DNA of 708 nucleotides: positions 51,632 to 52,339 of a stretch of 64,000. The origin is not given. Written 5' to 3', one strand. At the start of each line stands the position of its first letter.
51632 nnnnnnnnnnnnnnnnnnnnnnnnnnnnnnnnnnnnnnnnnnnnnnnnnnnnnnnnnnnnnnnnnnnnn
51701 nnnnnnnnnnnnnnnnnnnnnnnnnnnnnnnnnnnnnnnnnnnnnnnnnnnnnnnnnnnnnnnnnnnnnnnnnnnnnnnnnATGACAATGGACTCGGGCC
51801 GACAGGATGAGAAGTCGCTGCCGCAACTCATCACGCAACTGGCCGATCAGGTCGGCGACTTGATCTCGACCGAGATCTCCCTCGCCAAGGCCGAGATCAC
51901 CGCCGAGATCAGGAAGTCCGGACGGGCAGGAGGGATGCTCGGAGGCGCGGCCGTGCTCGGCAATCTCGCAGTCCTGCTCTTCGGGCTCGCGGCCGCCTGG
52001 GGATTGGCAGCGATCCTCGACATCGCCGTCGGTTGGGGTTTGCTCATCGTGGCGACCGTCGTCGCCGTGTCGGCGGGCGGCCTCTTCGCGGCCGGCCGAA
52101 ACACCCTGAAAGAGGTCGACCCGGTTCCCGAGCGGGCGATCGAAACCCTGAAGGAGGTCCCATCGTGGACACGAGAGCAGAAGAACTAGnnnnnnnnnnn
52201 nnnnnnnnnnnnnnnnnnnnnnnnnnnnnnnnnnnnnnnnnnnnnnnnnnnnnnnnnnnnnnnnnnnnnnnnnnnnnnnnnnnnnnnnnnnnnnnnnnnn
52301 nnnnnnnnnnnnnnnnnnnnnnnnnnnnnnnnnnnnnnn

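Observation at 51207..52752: Holin-X-like / DUF3618-like three-gene membrane module inserted into the rpsF-ssb-rpsR-rplI-dnaB locus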

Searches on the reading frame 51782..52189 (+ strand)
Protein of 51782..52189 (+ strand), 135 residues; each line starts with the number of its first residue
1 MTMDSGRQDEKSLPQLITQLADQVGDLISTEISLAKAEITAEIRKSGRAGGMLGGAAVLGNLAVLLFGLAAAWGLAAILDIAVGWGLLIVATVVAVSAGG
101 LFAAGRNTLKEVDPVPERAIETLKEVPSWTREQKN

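Call 4: search_protein_families(library=pfam, proteins=[window:51782-52189:+], max_evalue=0.1)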
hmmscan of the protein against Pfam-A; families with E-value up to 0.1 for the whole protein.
window:51782-52189:+ (135 aa): 1 family
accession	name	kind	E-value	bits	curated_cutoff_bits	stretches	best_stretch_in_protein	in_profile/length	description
PF07332.16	Phage_holin_3_6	-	5.5e-27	94.6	28.4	1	15-130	2-115/116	Putative Actinobacterial Holin-X, holin superfamily III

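Call 6: search_protein_families(library=ncbifam, proteins=[window:51782-52189:+], max_evalue=1)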
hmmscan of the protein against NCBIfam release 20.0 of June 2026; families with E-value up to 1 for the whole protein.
window:51782-52189:+ (135 aa): 0 families

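Call 7: search_protein_families(library=phrogs, proteins=[window:51782-52189:+], max_evalue=1)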
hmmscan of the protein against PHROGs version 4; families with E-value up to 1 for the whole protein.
window:51782-52189:+ (135 aa): 0 families

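Call 8: find_homologous_proteins(query=window:51782-52189:+, max_evalue=0.001)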
Query window:51782-52189:+ (135 aa): 92 proteins with E <= 0.001 among 743 candidates.
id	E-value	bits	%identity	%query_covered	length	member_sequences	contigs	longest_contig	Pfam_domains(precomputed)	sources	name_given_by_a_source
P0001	4.0e-77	274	100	100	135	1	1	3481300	PF07332.17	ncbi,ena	-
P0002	7.7e-40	154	58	93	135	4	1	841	PF07332.17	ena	-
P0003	2.3e-27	113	47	99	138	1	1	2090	PF07332.17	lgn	-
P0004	4.0e-27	112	50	93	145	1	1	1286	PF07332.17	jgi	jgi:hypothetical protein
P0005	7.4e-27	112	50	95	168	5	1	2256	PF07332.17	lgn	-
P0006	7.5e-27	112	49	95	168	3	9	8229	PF07332.17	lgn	-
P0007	1.4e-26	111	48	96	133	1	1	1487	PF07332.17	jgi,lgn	jgi:uncharacterized membrane protein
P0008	2.2e-26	110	45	96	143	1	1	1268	PF07332.17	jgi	jgi:uncharacterized membrane protein YqjE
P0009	2.4e-26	110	45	96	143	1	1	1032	PF07332.17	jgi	jgi:uncharacterized membrane protein YqjE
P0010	3.2e-26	110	49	95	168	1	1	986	PF07332.17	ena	-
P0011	3.8e-26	109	48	93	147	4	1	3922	PF07332.17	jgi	jgi:hypothetical protein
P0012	4.6e-26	109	48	93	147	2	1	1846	PF07332.17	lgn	-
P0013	5.0e-26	109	49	93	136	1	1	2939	PF07332.17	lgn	-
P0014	5.2e-26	109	44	96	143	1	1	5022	PF07332.17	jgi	jgi:uncharacterized membrane protein YqjE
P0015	1.2e-25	108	48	93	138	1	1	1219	PF07332.17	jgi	jgi:hypothetical protein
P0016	1.9e-25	107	44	99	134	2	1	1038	PF07332.17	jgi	jgi:hypothetical protein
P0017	2.3e-25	107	45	93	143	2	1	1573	PF07332.17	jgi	jgi:uncharacterized membrane protein YqjE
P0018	5.7e-25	105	47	93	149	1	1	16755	PF07332.17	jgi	jgi:uncharacterized membrane protein YqjE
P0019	1.6e-24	104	45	90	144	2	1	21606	PF07332.17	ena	-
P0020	2.1e-24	104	47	96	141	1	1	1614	PF07332.17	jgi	jgi:uncharacterized membrane protein YqjE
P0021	2.9e-24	103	45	98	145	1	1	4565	PF07332.17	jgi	jgi:uncharacterized membrane protein YqjE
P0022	3.0e-24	103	45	95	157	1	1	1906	PF07332.17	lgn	-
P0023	7.9e-24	102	45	96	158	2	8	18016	PF07332.17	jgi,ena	jgi:uncharacterized membrane protein YqjE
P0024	8.1e-24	102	43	96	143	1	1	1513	PF07332.17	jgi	jgi:Putative Actinobacterial Holin-X, holin superfamily III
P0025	9.3e-24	102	46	93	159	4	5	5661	PF07332.17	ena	-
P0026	2.9e-23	100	46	87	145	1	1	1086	PF07332.17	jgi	jgi:uncharacterized membrane protein YqjE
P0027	3.7e-23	100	46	93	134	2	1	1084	PF07332.17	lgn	-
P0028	5.7e-23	99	42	96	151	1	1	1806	PF07332.17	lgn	-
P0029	8.2e-23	99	47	82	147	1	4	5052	PF07332.17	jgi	jgi:uncharacterized membrane protein YqjE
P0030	9.1e-23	98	43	93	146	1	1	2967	PF07332.17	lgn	-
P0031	1.9e-22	97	45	90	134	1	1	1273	PF07332.17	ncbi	-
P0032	2.6e-22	97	47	86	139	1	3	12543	PF07332.17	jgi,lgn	jgi:hypothetical protein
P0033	2.7e-22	97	44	93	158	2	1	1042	PF07332.17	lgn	-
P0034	3.4e-22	97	45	93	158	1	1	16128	PF07332.17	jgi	jgi:uncharacterized membrane protein YqjE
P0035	4.2e-22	96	45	93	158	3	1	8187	PF07332.17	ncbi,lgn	-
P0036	6.7e-22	96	41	93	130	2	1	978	PF07332.17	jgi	-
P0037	6.9e-22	96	44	92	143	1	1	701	PF07332.17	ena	-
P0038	7.7e-22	95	45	92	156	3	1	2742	PF07332.17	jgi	jgi:uncharacterized membrane protein YqjE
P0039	1.8e-21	94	44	93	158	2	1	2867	PF07332.17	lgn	-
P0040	2.4e-21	94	45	90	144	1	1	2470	PF07332.17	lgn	-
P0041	2.6e-21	94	53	77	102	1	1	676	PF07332.17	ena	-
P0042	3.0e-21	93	42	93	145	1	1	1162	PF07332.17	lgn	-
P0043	3.2e-21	93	41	98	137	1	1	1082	PF07332.17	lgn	-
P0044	4.7e-21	93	42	93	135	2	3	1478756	PF07332.17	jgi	jgi:uncharacterized membrane protein YqjE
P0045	5.8e-21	93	42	93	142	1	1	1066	PF07332.17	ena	-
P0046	6.6e-21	92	43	93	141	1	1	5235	PF07332.17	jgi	jgi:hypothetical protein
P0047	7.0e-21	92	42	96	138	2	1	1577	PF07332.17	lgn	-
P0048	7.7e-21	92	43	93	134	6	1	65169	PF07332.17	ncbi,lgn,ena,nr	ncbi:MAG TPA: phage holin family protein [Acidimicrobiales bacterium]|nr:phage holin family protein 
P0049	1.7e-20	91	53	76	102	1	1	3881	PF07332.17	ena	-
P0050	1.9e-20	91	43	93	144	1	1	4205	PF07332.17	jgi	jgi:uncharacterized membrane protein YqjE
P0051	1.9e-20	91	43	93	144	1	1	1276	PF07332.17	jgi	jgi:uncharacterized membrane protein YqjE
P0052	2.1e-20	91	43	93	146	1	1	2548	PF07332.17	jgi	jgi:hypothetical protein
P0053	2.9e-20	90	44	95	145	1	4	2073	PF07332.17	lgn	-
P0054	5.5e-20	89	42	93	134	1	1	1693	PF07332.17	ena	-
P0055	6.0e-20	89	41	97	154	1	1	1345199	PF07332.17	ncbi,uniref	ncbi:phage holin family protein [Kribbella sp. NPDC005582]|uniref:phage holin family protein n=1 Tax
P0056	6.6e-20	89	40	92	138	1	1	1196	PF07332.17,PF01988.25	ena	-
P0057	8.0e-20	89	42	93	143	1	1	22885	PF07332.17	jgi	jgi:uncharacterized membrane protein YqjE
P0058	4.4e-18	83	40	93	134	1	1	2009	PF07332.17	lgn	-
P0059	6.8e-18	83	39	94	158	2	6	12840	PF07332.17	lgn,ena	-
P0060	8.2e-18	82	39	94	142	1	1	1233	PF07332.17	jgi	-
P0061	1.8e-17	81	41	89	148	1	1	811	PF07332.17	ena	-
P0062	3.8e-17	80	40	89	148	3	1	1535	PF07332.17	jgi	-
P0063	5.7e-17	80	40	91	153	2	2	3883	PF07332.17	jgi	jgi:hypothetical protein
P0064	8.2e-17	79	37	94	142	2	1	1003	PF07332.17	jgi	-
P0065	8.2e-17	79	38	94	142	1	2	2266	PF07332.17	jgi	-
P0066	9.3e-17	79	39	89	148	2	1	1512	PF07332.17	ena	-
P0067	1.9e-16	78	37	93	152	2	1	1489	PF07332.17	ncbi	-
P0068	7.6e-16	76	47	73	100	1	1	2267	PF07332.17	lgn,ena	-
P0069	3.1e-15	74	38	94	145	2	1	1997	PF07332.17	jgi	-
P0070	1.1e-14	72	34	94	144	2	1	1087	PF07332.17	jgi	jgi:uncharacterized membrane protein YqjE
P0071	1.0e-13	69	34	95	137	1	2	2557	PF07332.17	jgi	jgi:uncharacterized membrane protein YqjE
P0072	3.7e-13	67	34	93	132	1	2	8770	PF07332.17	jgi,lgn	jgi:hypothetical protein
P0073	5.1e-13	67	39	95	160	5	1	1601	PF07332.17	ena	-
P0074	6.1e-13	67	40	97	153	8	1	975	PF07332.17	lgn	-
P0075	9.7e-13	66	39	93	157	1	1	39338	PF07332.17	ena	-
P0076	1.2e-12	66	40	91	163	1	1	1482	PF07332.17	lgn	-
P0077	1.9e-12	65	40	81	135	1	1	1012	PF07332.17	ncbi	-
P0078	2.6e-12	65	40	83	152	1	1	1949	PF07332.17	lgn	-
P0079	5.6e-12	64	33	92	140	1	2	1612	PF07332.17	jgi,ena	jgi:hypothetical protein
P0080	5.6e-12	64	33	92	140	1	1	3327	PF07332.17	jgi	-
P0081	8.1e-12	63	33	92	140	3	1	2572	PF07332.17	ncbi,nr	ncbi:MAG: phage holin family protein [Actinomycetota bacterium]|nr:phage holin family protein [Actin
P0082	1.4e-11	62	42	93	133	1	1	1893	PF07332.17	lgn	-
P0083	5.9e-11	60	38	94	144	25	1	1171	PF07332.17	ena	-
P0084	1.0e-9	56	38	91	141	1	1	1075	PF07332.17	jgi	jgi:uncharacterized membrane protein YqjE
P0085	9.9e-9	53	34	87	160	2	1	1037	PF07332.17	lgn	-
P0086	4.1e-8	51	34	83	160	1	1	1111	PF07332.17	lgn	-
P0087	1.9e-7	49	31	95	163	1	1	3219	PF07332.17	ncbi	-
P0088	2.2e-7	49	35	83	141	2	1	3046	PF07332.17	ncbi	-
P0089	2.5e-7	49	28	95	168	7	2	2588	PF07332.17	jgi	jgi:hypothetical protein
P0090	3.1e-7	48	32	87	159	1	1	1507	PF07332.17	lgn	-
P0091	4.7e-7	48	31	95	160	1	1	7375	PF07332.17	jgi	jgi:Putative Actinobacterial Holin-X, holin superfamily III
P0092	2.3e-6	45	37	83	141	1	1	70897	PF07332.17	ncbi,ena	-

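Call 12: find_related_loci(query=A2, collection=genome_contigs, flank=6000)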
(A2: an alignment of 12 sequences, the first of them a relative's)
Query A2 (149 aa) in genome_contigs; peptide patterns used: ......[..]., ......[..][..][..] (x = any residue, [..] = any of these).
600 stretches matched a pattern (row limit reached: there are more); 313 encode a relative of the query (tblastn E <= 1e-3); the best 80 are kept; 80 distinct loci.
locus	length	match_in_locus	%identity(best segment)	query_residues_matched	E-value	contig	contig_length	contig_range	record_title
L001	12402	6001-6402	66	13-149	3e-53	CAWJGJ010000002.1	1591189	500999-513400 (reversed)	MAG: uncultured Acidimicrobiales bacterium isolate MFD09267.bin.1.253 genome assembly, contig: contig_4468, whole genome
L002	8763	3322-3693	69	26-149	2e-45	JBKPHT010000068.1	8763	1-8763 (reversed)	MAG: Actinomycetota bacterium isolate HAY_GB_MAG_00003 HAY_GB_000000065610, whole genome shotgun sequence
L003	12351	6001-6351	58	29-145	1e-41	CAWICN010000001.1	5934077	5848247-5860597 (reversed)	MAG: uncultured Acidimicrobiaceae bacterium isolate MFD09603.bin.1.325 genome assembly, contig: contig_2717, whole genom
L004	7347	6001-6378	69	24-149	4e-41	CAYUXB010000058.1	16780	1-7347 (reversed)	MAG TPA_asm: uncultured Acidimicrobiaceae bacterium isolate SRP220891_co3_373 genome assembly, contig: NODE_4643_length_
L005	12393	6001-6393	51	15-143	4e-40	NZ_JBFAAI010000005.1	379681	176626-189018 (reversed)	Actinoplanes sp. NPDC023801 NPDC023801_85_H4.ctg-0005, whole genome shotgun sequence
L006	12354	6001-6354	53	26-143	1e-39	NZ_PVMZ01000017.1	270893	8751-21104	Actinoplanes italicus strain DSM 43146 Ga0180974_117, whole genome shotgun sequence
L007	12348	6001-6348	54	28-143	2e-39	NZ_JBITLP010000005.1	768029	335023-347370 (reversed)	Actinoplanes sp. NPDC049681 NPDC049681_120_G9.ctg-0005, whole genome shotgun sequence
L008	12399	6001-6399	54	17-149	4e-39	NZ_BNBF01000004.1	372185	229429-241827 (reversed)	Streptomyces capoamus strain JCM 4253 sequence004, whole genome shotgun sequence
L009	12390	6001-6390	49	15-143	3e-39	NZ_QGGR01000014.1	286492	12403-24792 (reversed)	Actinoplanes xinjiangensis strain DSM 45184 Ga0131117_114, whole genome shotgun sequence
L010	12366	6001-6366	55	24-145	2e-38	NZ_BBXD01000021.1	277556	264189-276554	Herbidospora mongoliensis strain NBRC 105882, whole genome shotgun sequence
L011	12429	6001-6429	52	1-149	2e-38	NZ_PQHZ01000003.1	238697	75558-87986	Amycolatopsis palatopharyngis strain DSM 44832 NODE_3, whole genome shotgun sequence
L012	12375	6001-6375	55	25-149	2e-38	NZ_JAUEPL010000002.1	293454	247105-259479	Streptomyces ficellus strain AS11 NODE_2_length_293454_cov_84.218084, whole genome shotgun sequence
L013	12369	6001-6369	55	21-143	3e-38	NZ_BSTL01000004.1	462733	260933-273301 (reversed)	Actinoplanes sp. NBRC 103695 sequence004, whole genome shotgun sequence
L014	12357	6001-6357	52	25-143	2e-38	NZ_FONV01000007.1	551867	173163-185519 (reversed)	Actinoplanes philippinensis strain DSM 43019, whole genome shotgun sequence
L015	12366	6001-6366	52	24-145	2e-38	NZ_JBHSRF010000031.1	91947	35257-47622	Sphaerisporangium aureirubrum strain JCM 30346 GCM70027178_154, whole genome shotgun sequence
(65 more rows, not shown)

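Call 39: search_dna_similar(query=window:51782-52189:+, collection=phages, mode=protein, max_evalue=0.01, max_rows=20)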
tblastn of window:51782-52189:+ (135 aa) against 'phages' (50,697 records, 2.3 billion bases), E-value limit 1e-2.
No match.

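Call 40: find_related_loci(query=A2, collection=viral_contigs, flank=5000)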
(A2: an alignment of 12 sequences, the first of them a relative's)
Query A2 (149 aa) in viral_contigs; peptide patterns used: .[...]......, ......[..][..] (x = any residue, [..] = any of these).
52 stretches matched a pattern, but none encodes a relative of the query by tblastn (E <= 1e-3).

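Call 41: find_encoding_contigs(protein=P0001, flank=8000, max_places=3)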
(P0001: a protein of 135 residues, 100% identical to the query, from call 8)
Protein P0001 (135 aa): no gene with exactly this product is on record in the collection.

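Call 63: predict_structure(alignment_id=A1)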
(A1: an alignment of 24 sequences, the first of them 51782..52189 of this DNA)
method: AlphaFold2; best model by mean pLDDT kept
length: 135 residues; sequences in the alignment: 24
mean_pLDDT: 79.0   pTM: 0.42
mean pLDDT of the five models: 79.0, 78.7, 74.5, 74.3, 70.5
residues with pLDDT >= 90: 11; 70-90: 90; 50-70: 30; < 50: 4
segments of 3 or more residues with pLDDT < 50: 1-3
pLDDT, mean of each block of 10 residues (from residue 1): 50 75 83 86 85 88 87 89 86 90 89 64 62 65
secondary structure, 60 per line:
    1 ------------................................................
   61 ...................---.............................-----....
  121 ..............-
elements in order: H13-79 H83-111 H117-134

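Call 66: fold_search(model_id=the predicted structure, library=viral)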
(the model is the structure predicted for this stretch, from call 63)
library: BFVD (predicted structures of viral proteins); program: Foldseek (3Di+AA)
matches with E <= 10: 45; with E <= 0.001: 0
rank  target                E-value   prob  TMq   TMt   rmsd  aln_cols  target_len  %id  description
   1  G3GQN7                1.1e+00  0.33  0.23  0.24  14.3        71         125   10  (no name in the UniProt tables at hand)
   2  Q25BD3                1.2e+00  0.54  0.29  0.55   4.0        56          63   20  Uncharacterized protein [His 2 virus]
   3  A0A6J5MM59            1.2e+00  0.69  0.29  0.69   2.3        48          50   19  Uncharacterized protein [uncultured Caudovirales phage]
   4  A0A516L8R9            1.2e+00  0.23  0.26  0.35   6.6        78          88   24  (no name in the UniProt tables at hand)
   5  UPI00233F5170         2.2e+00  0.20  0.27  0.45   6.2        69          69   22  (no name look-up for this kind of identifier)
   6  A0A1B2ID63            3.1e+00  0.28  0.33  0.63   2.6        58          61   21  Uncharacterized protein [Erwinia phage vB_EamM_Huxley]
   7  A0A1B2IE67            3.3e+00  0.15  0.28  0.39   7.8        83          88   19  Uncharacterized protein [Erwinia phage vB_EamM_Kwan]
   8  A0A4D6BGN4            3.3e+00  0.13  0.31  0.36  20.9       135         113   13  (no name in the UniProt tables at hand)
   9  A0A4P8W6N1            3.5e+00  0.44  0.36  0.66   1.9        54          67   20  (no name in the UniProt tables at hand)
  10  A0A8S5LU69            3.8e+00  0.23  0.30  0.58   3.1        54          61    9  Uncharacterized protein [Siphoviridae sp. ctKm44]
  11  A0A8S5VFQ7            3.8e+00  0.18  0.35  0.50   3.9        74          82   20  Uncharacterized protein [Siphoviridae sp. ctNHj22]
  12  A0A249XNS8            4.1e+00  0.23  0.35  0.45   3.2        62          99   22  Uncharacterized protein [Brevibacterium phage LuckyBarnes]
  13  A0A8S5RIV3            4.1e+00  0.06  0.26  0.18  31.8       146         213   14  Uncharacterized protein [virus sp. ctHG14]
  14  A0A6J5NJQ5            5.0e+00  0.12  0.43  0.22  11.2       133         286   10  Uncharacterized protein [uncultured Caudovirales phage]
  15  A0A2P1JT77            5.4e+00  0.08  0.22  0.36  19.8        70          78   20  Uncharacterized protein [Streptomyces phage Nesbitt]
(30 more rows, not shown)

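Call 67: search_solved_structures(query=A1, max_evalue=1)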
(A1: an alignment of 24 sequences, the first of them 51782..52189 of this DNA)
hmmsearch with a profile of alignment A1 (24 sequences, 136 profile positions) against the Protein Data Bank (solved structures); distinct sequences matched with E-value up to 1: 2.
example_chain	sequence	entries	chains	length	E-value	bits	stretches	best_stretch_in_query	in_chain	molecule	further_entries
3zd0_A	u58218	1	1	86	0.04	16.8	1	36-93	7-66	P7 PROTEIN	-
7f4v_aF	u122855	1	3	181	0.53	13.1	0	86-115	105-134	Photosystem I reaction center subunit III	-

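Call 71: find_encoding_contigs(protein=P0048, flank=6000, max_places=3)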
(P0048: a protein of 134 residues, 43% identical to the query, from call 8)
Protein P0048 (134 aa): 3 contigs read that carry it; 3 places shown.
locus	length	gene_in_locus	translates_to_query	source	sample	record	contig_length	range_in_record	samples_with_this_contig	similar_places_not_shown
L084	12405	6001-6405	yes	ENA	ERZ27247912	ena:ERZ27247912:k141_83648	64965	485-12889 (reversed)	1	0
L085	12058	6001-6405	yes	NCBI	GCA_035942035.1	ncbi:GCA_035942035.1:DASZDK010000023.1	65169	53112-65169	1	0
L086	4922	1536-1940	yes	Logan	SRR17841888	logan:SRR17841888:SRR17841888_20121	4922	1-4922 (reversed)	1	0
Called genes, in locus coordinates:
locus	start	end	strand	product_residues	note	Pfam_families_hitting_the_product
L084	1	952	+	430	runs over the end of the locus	PF01266:DAO (weak), PF01494:FAD_binding_3, PF04820:Trp_halogenase (faint), PF13450:NAD_binding_8 (faint)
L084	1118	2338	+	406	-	PF02771:Acyl-CoA_dh_N, PF02770:Acyl-CoA_dh_M, PF00441:Acyl-CoA_dh_1, PF08028:Acyl-CoA_dh_2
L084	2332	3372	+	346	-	PF00195:Chal_sti_synt_N, PF02797:Chal_sti_synt_C, PF08541:ACP_syn_III_C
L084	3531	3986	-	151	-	-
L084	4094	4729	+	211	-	PF09335:VTT_dom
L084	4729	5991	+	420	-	PF01436:NHL (faint), PF07995:GSDH (faint)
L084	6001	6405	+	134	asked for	PF07332:Phage_holin_3_6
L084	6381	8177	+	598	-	PF12277:DUF3618, PF22807:TrAA12 (faint), PF23500:DUF7133 (faint), PF07995:GSDH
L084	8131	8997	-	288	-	PF09990:DUF2231, PF00355:Rieske, PF13806:Rieske_2, PF22543:Rieske_4 (weak)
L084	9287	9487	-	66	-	-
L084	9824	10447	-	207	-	PF08241:Methyltransf_11, PF08242:Methyltransf_12, PF13489:Methyltransf_23, PF13649:Methyltransf_25, PF13847:Methyltransf_31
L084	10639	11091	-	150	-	PF10604:Polyketide_cyc2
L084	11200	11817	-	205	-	PF09990:DUF2231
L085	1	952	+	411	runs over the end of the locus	PF01266:DAO (weak), PF01494:FAD_binding_3, PF04820:Trp_halogenase (faint), PF13450:NAD_binding_8 (faint)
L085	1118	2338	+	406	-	PF02771:Acyl-CoA_dh_N, PF02770:Acyl-CoA_dh_M, PF00441:Acyl-CoA_dh_1, PF08028:Acyl-CoA_dh_2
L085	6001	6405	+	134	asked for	PF07332:Phage_holin_3_6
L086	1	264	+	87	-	?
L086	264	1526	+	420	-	PF01436:NHL (faint), PF07995:GSDH (faint)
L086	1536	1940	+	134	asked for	PF07332:Phage_holin_3_6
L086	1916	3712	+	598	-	PF12277:DUF3618, PF22807:TrAA12 (faint), PF23500:DUF7133 (faint), PF07995:GSDH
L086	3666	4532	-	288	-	PF09990:DUF2231, PF00355:Rieske, PF13806:Rieske_2, PF22543:Rieske_4 (weak)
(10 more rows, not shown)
